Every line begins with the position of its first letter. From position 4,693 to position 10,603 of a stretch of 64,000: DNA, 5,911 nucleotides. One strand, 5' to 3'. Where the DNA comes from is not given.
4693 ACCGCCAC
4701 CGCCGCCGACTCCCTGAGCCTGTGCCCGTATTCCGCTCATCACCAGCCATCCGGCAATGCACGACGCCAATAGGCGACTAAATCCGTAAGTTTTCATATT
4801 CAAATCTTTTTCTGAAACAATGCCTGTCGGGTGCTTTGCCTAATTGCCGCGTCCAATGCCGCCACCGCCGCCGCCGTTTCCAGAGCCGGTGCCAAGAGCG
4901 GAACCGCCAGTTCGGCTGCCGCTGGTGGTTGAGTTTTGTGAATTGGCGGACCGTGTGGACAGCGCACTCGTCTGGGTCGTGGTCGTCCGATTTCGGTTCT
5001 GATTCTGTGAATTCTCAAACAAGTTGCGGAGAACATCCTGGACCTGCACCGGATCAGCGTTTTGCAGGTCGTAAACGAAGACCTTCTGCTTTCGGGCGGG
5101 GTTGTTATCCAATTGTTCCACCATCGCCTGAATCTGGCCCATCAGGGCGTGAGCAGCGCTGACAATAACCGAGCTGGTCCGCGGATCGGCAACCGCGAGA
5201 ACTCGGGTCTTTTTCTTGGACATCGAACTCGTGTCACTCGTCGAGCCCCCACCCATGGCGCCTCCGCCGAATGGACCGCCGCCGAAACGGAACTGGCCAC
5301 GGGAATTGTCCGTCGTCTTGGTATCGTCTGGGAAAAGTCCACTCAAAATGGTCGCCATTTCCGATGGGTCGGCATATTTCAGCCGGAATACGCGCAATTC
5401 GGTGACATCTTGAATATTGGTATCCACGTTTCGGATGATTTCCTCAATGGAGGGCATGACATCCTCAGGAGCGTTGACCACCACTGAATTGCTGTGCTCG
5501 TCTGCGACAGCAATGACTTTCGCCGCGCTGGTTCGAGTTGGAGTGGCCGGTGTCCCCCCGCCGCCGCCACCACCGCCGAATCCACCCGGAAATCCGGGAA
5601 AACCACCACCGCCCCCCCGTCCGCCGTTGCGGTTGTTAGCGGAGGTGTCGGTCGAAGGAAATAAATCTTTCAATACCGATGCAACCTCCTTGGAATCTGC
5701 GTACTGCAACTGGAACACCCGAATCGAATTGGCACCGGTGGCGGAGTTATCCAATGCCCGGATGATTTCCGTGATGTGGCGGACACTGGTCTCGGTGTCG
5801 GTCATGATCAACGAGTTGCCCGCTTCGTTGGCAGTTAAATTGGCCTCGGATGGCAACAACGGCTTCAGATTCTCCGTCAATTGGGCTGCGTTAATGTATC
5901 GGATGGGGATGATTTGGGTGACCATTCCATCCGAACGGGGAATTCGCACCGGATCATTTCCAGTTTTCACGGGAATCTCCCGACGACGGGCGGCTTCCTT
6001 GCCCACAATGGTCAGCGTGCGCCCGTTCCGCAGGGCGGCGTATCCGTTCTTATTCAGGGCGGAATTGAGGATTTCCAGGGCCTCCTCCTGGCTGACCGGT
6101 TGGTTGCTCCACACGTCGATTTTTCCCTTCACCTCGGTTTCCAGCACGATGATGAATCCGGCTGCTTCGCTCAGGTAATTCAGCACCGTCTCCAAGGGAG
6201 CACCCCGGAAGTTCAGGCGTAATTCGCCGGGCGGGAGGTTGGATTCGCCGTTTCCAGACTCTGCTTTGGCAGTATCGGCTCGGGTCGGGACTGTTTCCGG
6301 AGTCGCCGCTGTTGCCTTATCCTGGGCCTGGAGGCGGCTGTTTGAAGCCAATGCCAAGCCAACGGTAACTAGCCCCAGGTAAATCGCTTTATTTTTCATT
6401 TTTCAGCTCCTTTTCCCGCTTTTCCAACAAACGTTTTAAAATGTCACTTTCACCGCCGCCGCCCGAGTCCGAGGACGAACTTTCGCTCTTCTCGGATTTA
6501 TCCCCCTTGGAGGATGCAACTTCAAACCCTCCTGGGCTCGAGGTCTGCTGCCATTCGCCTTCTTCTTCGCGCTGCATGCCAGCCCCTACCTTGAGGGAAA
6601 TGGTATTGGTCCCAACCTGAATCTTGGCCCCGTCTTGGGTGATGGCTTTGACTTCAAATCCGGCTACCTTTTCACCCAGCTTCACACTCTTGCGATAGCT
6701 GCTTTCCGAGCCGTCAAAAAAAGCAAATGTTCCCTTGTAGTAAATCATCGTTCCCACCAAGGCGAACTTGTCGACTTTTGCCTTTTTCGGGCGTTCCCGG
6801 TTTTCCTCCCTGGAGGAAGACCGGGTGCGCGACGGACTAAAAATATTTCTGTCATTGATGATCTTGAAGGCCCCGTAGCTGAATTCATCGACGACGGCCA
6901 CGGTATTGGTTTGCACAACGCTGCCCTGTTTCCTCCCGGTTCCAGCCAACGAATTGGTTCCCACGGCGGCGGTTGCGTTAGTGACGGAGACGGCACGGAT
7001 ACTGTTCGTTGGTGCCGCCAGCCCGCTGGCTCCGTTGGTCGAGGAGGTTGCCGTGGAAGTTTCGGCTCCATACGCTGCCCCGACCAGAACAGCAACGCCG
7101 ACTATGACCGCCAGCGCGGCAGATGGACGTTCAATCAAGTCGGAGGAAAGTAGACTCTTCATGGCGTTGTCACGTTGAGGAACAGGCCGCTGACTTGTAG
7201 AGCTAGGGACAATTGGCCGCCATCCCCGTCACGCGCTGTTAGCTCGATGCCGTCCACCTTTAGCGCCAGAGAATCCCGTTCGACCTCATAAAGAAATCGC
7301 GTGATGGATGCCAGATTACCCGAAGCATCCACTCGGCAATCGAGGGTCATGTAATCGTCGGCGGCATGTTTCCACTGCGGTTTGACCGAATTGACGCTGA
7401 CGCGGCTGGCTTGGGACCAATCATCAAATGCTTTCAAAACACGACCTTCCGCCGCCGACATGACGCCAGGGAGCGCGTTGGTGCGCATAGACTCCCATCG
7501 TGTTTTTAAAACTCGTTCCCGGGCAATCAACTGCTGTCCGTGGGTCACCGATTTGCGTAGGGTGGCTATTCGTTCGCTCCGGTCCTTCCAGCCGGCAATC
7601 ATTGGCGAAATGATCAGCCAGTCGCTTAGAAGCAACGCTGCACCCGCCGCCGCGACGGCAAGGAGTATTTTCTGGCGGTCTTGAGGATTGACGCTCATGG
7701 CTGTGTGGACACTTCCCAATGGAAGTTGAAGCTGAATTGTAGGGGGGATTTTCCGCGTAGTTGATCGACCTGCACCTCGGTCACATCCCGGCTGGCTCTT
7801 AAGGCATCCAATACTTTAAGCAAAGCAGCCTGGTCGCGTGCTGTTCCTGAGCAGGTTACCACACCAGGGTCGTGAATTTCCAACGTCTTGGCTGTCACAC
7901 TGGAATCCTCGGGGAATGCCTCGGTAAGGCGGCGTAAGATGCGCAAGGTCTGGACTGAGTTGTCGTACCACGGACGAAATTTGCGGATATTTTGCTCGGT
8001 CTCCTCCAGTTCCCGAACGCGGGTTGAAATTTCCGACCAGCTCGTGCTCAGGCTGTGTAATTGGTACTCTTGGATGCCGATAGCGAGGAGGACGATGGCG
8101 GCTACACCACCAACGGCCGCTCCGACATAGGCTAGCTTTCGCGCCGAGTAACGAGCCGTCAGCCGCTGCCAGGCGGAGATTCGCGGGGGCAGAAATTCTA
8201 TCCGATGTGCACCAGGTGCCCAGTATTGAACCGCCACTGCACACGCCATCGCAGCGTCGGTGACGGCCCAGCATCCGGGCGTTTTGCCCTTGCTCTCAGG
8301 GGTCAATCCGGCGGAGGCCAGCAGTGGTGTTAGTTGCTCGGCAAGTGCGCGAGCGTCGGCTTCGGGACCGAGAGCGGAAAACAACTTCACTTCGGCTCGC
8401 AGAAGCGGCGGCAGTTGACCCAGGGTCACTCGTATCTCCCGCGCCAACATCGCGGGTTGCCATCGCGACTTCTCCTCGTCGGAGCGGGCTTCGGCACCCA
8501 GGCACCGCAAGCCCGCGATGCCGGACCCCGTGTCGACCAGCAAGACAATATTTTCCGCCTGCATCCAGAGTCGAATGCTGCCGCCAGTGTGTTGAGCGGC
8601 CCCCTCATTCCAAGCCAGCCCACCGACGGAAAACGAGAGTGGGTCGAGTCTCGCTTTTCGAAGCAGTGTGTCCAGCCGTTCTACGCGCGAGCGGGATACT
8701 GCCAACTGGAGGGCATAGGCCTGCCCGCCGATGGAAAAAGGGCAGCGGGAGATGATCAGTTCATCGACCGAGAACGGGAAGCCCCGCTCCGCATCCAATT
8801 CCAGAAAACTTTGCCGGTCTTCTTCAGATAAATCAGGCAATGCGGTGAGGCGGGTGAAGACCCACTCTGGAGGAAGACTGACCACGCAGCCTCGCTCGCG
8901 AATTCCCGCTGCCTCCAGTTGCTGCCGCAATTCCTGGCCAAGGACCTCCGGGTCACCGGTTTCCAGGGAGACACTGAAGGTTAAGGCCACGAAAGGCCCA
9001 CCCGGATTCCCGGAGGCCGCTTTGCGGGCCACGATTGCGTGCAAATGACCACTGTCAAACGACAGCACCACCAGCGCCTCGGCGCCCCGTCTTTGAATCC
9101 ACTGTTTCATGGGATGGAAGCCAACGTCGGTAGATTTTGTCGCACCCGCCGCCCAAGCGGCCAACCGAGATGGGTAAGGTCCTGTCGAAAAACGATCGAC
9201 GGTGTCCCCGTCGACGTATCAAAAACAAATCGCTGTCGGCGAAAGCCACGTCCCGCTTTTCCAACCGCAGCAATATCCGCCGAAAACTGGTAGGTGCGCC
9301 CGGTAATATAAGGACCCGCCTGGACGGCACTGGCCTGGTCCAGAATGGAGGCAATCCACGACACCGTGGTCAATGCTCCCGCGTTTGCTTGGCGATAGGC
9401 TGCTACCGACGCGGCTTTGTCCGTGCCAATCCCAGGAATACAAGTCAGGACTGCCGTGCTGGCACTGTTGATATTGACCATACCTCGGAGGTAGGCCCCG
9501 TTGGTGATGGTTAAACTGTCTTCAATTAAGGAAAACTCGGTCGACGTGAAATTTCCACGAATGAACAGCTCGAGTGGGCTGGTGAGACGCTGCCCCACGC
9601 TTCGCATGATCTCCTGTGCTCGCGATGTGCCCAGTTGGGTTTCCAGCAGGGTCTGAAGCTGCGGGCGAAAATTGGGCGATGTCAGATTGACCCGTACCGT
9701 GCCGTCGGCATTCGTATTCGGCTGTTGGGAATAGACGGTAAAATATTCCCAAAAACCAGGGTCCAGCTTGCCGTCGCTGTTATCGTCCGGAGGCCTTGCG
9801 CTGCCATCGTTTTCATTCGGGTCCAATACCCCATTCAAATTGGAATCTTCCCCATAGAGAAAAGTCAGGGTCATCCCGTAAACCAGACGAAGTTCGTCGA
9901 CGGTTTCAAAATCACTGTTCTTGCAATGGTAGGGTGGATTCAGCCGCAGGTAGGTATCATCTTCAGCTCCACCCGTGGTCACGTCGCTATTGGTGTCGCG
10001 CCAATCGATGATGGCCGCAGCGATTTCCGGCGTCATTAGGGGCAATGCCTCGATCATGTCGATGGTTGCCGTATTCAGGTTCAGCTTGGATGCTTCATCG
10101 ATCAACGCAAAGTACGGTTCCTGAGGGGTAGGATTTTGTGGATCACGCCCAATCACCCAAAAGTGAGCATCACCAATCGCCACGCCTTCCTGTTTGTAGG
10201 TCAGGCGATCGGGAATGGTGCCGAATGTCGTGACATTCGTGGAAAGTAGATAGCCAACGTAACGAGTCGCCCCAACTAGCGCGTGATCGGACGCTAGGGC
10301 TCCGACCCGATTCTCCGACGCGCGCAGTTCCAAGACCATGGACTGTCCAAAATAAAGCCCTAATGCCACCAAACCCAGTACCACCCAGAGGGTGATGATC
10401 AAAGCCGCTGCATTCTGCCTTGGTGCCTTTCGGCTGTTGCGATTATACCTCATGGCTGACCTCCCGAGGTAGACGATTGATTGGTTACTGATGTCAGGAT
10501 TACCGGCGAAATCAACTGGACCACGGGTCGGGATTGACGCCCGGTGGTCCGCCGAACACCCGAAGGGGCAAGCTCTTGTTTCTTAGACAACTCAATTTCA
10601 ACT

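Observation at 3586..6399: Locus-1 secretin is cut inside one structural domain by a single in-frame TAG, and the downstream piece carries its own signal peptide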

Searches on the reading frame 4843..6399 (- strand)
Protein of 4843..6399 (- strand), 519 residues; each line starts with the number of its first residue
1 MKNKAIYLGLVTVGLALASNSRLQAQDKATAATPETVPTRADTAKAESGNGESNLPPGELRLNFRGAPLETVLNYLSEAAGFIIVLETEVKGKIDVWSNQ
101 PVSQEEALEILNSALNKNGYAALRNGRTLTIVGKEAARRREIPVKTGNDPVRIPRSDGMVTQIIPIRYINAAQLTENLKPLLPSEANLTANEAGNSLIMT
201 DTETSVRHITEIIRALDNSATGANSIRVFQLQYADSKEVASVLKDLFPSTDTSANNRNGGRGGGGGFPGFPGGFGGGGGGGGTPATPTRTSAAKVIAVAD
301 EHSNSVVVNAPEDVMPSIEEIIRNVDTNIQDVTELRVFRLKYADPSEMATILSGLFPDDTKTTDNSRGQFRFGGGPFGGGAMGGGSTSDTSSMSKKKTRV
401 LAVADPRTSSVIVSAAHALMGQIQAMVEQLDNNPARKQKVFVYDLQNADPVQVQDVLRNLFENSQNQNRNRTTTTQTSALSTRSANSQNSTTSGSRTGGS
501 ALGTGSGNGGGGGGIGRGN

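Call 5: search_protein_families(library=pfam, proteins=[window:4843-6399:-], max_evalue=0.01)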
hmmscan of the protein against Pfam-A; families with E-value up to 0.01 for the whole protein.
window:4843-6399:- (519 aa): 3 families
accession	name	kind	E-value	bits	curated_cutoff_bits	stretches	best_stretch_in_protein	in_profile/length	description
PF03958.22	Secretin_N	-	4.1e-42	142.7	28.2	3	227-327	2-65/69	Bacterial type II/III secretion system short domain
PF21305.2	type_II_gspD_N0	-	2.6e-14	53.2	27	1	62-126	1-65/71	GspD-like, N0 domain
PF04108.17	ATG17_like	-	0.0082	16.1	43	0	203-339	140-241/355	Autophagy protein ATG17-like domain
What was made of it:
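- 6022..6216 (-): N0 domain of A (residues 62-126). Pfam PF21305, 53 bits (call 5).
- On Secretin superfamily (GspD-type, T2SS): ORF A has N0 (53 bits) and three Secretin_N stretches (143 bits in total) (call 5).
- Checked: It is 903 aa with N0, five Secretin_N and Secretin (call 5).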

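Call 36: list_cluster_members(proteins=[window:4843-6399:-, P0002, P0001])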
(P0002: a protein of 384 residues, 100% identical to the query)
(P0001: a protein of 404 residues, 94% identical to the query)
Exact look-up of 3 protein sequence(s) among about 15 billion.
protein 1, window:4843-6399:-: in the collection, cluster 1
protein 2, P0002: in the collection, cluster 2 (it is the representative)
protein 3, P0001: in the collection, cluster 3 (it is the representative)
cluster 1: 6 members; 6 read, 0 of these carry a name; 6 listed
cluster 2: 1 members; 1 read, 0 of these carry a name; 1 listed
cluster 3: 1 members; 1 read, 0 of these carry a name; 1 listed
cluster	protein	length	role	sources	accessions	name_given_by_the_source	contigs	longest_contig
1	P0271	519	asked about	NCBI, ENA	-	-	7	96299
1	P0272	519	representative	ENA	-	-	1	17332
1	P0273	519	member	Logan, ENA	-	-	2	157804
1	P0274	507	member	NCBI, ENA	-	-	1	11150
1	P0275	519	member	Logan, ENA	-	-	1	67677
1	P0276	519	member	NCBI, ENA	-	-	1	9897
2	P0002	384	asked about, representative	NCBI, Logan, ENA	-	-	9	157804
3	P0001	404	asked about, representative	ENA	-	-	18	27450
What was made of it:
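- The A cluster has six members of 507-519 aa (call 36).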

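Call 60: find_encoding_contigs(protein=window:4843-6399:-, flank=2500, max_places=8)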
Protein window:4843-6399:- (519 aa): 6 contigs read that carry it; 4 places shown.
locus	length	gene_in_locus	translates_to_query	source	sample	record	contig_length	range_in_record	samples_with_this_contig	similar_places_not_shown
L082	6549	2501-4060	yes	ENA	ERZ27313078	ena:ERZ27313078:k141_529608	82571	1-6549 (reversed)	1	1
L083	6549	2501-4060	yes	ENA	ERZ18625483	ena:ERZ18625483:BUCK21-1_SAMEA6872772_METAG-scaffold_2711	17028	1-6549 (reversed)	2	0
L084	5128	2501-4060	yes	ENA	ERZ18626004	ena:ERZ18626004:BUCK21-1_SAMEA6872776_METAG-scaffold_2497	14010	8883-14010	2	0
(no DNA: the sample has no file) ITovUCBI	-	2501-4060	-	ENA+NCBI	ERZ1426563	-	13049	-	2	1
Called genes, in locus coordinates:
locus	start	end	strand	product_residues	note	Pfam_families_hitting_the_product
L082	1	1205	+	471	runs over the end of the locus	-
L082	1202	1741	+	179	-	-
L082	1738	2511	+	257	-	-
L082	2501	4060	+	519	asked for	PF21305:type_II_gspD_N0, PF03958:Secretin_N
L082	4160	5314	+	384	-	PF00263:Secretin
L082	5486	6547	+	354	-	?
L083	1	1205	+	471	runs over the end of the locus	-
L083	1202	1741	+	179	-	-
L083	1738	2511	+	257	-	-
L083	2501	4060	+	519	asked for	PF21305:type_II_gspD_N0, PF03958:Secretin_N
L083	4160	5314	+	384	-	PF00263:Secretin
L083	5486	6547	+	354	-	?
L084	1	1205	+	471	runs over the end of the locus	-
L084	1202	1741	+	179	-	-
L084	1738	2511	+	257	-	-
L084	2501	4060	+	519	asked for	PF21305:type_II_gspD_N0, PF03958:Secretin_N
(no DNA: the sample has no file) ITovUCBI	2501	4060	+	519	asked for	PF21305:type_II_gspD_N0, PF03958:Secretin_N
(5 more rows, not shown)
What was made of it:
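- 4840..6399 (-): ORF A: the N-terminal secretin chain (519 aa). It has a signal peptide, N0, three complete Secretin_N domains, a β1-α1 half-domain and a low-complexity tail, and ends with stop TAG at 4840-4842. The identical protein is found in several independent assemblies (calls 36, 60).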

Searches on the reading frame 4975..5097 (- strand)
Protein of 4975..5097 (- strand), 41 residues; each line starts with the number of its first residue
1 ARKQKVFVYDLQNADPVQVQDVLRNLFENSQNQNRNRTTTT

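Call 21: search_protein_families(library=pfam, proteins=[window:4975-5097:-], max_evalue=10)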
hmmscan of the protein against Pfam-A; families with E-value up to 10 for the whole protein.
seq(41 aa): 1 family
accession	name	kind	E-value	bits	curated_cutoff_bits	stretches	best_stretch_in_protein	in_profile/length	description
PF03958.22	Secretin_N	-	0.0043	17.7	28.2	1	6-30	1-25/69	Bacterial type II/III secretion system short domain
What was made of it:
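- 5017..5091 (-): Orphan N-terminal half (β1-α1) of the last N-domain: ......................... (A residues 437-461). It matches Secretin_N profile positions 1-25 of 69 (call 21).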

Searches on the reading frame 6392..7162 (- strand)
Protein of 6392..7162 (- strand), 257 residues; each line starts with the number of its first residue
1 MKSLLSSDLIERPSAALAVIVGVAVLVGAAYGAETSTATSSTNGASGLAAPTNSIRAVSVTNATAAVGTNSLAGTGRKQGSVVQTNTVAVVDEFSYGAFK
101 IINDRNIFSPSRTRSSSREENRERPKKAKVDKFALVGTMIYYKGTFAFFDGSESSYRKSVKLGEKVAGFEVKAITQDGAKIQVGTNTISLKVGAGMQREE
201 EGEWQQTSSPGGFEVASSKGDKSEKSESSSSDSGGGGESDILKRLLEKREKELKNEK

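Call 24: search_protein_families(library=pfam, proteins=[window:6392-7162:-], max_evalue=0.01)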
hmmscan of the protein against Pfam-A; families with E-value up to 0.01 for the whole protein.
window:6392-7162:- (257 aa): 0 families

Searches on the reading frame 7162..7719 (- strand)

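Call 24: search_protein_families(library=pfam, proteins=[window:7162-7719:-], max_evalue=0.01)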
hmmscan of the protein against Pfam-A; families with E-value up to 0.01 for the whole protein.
window:7162-7719:- (186 aa): 1 family
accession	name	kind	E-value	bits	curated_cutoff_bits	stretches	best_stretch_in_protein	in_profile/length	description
PF10741.14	T2SSM_b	-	9.1e-05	22.8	21.7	1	90-179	15-110/111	Type II secretion system (T2SS), protein M subtype b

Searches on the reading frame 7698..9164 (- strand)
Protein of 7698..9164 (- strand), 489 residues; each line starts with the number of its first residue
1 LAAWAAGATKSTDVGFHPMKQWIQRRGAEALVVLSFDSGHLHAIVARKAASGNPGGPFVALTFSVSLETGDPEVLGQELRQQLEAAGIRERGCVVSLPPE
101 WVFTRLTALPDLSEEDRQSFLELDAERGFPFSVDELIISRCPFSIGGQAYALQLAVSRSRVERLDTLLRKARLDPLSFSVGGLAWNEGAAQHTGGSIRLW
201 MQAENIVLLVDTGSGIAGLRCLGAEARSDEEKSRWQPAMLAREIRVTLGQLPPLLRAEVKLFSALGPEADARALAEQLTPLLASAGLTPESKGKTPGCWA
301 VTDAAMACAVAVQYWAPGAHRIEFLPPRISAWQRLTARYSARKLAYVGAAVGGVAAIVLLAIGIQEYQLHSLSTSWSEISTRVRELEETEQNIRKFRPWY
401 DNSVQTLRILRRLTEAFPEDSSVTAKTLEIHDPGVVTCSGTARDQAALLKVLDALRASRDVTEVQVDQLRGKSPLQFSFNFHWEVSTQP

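Call 24: search_protein_families(library=pfam, proteins=[window:7698-9164:-], max_evalue=0.01)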
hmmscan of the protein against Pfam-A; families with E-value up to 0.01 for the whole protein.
window:7698-9164:- (489 aa): 2 families
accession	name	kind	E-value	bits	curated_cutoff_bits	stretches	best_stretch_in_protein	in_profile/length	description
PF11104.14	PilM_2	-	0.00081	18.8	27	1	71-140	43-113/340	Type IV pilus assembly protein PilM;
PF05137.18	PilN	-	0.0074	16.7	22.8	0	409-473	2-63/78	Fimbrial assembly protein (PilN)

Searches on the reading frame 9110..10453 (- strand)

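Call 24: search_protein_families(library=pfam, proteins=[window:9110-10453:-], max_evalue=0.01)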
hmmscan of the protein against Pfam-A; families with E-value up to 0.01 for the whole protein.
window:9110-10453:- (448 aa): 4 families
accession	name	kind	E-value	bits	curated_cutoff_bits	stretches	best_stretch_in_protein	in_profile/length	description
PF12836.13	HHH_3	-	1.4e-15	57.6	27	2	325-358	5-38/65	Helix-hairpin-helix motif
PF21687.3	T2SSK_1st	-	2.1e-14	54.6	26.2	1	141-195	37-91/107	Type II secretion system (T2SS), protein K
PF00633.29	HHH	-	5.2e-05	23.3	24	0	124-150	3-29/30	Helix-hairpin-helix motif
PF03934.19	T2SSK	-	0.0002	22.1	24.2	0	124-155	1-33/63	Type II secretion system (T2SS), protein K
